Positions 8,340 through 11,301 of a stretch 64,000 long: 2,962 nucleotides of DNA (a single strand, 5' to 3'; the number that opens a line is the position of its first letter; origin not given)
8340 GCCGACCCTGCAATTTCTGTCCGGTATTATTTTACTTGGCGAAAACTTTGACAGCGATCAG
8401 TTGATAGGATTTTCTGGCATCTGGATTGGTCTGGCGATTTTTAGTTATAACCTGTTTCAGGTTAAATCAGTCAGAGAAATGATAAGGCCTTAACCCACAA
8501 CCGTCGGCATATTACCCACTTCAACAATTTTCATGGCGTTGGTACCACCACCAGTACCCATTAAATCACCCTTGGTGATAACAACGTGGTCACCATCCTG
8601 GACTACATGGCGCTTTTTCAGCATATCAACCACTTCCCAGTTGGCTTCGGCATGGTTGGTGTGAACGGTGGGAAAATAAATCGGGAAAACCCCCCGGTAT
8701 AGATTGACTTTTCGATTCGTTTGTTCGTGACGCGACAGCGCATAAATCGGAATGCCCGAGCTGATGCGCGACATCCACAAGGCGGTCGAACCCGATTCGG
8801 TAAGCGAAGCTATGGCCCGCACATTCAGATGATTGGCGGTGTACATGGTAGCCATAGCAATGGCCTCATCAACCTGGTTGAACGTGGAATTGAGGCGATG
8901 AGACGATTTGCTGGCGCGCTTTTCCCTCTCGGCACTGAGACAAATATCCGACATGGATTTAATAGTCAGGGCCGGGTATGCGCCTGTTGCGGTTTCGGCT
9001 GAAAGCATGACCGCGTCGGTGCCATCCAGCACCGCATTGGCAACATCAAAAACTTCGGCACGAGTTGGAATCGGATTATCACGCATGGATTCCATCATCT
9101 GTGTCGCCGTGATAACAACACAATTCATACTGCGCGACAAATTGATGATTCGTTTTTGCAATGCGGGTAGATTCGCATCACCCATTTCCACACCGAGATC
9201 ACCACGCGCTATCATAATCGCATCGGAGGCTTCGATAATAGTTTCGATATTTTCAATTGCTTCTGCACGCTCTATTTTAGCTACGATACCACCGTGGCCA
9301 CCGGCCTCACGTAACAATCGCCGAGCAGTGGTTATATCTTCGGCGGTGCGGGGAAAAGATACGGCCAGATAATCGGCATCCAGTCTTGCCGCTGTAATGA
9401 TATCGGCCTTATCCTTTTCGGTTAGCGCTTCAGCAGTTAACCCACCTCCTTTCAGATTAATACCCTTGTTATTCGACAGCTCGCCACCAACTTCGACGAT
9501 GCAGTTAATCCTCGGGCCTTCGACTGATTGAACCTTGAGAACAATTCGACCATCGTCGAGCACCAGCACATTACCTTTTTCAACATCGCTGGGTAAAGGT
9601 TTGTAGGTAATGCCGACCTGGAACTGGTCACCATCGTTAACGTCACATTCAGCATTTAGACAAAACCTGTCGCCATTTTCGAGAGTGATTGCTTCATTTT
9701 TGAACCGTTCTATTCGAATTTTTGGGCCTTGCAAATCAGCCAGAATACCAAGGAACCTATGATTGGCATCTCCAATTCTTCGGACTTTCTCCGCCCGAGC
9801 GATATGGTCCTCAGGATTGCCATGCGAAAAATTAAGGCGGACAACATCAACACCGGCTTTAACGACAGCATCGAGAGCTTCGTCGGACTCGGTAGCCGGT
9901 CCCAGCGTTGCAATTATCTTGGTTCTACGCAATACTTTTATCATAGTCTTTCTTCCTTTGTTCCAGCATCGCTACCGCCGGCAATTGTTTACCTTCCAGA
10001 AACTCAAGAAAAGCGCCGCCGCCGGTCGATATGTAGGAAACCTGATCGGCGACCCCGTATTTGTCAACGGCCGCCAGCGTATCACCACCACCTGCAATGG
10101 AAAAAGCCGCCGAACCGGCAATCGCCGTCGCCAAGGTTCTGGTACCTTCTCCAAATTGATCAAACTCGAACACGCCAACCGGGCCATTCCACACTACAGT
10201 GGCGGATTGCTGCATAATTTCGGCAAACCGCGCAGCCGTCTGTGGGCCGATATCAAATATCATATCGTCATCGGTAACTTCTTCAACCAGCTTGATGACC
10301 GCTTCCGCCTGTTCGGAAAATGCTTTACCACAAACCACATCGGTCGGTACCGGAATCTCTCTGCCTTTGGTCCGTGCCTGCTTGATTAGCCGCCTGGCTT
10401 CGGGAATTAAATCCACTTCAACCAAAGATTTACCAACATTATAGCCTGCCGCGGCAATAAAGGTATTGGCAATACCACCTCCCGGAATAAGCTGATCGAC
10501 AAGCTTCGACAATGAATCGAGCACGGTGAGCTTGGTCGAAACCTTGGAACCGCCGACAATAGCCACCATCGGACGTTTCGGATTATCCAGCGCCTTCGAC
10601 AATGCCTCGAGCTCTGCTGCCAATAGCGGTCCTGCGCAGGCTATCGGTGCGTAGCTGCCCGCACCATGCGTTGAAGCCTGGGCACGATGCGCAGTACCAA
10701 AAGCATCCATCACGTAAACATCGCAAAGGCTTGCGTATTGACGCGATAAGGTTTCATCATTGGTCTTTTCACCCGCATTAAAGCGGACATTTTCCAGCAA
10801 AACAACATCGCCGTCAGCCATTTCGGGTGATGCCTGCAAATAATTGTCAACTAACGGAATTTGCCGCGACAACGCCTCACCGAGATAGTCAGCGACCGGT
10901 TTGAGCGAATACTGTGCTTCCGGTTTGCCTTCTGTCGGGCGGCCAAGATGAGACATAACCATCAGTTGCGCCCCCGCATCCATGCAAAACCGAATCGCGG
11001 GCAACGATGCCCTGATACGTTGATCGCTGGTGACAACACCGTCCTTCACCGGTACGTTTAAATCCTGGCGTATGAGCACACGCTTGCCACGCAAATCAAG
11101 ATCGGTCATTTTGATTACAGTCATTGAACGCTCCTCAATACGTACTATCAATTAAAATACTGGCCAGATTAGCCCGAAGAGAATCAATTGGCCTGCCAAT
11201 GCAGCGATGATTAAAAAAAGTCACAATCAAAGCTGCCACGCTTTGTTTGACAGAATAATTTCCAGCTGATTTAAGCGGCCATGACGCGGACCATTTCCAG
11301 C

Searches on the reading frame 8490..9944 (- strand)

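Call 45: search_protein_families(library=pfam, proteins=[window:8490-9944:-], max_evalue=0.00001)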
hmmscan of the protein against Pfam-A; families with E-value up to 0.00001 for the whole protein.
window:8490-9944:- (484 aa): 2 families
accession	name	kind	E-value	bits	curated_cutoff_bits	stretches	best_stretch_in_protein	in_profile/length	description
PF00224.27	PK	-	3.5e-112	375.2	30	1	6-327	2-327/328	Pyruvate kinase, barrel domain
PF02887.21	PK_C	-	2.5e-35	121.4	28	1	360-474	1-114/114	Pyruvate kinase, alpha/beta domain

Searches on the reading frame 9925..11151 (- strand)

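Call 45: search_protein_families(library=pfam, proteins=[window:9925-11151:-], max_evalue=0.00001)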
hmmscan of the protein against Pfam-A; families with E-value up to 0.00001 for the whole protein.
window:9925-11151:- (408 aa): 1 family
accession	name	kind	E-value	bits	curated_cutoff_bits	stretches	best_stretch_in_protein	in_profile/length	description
PF00162.24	PGK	-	9.8e-146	486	27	1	15-388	1-379/379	Phosphoglycerate kinase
